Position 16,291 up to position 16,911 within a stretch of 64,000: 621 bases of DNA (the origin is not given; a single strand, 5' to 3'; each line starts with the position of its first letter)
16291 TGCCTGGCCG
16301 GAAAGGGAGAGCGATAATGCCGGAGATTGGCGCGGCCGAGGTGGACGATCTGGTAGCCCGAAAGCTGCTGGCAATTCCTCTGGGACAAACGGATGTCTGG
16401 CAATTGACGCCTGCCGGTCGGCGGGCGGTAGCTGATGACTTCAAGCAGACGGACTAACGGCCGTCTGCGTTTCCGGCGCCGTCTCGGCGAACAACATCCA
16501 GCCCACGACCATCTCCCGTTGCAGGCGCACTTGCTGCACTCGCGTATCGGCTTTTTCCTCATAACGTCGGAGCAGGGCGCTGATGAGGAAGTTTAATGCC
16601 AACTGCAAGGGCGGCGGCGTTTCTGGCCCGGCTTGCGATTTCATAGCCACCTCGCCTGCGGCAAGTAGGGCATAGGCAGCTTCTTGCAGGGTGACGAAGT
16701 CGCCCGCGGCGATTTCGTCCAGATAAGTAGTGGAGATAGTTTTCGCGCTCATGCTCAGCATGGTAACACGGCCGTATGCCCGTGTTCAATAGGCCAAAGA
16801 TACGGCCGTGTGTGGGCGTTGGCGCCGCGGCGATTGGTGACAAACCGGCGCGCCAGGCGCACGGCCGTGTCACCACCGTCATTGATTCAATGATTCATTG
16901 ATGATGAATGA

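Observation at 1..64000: The palindromic octamer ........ is massively over-represented (HIP1-like), and even denser in the prophage than in the host flanks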

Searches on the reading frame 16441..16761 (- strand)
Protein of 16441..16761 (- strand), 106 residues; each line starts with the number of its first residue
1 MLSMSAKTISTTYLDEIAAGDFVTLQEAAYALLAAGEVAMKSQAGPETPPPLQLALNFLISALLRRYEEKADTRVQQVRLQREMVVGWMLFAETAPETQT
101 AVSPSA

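Call 39: search_protein_families(library=pfam, proteins=[window:16441-16761:-], max_evalue=0.01)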
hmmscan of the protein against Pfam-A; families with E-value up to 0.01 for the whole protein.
window:16441-16761:- (106 aa): 0 families

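Call 54: search_protein_families(library=phrogs, proteins=[window:16441-16761:-], max_evalue=0.001)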
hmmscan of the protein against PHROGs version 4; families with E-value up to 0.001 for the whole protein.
window:16441-16761:- (106 aa): 0 families
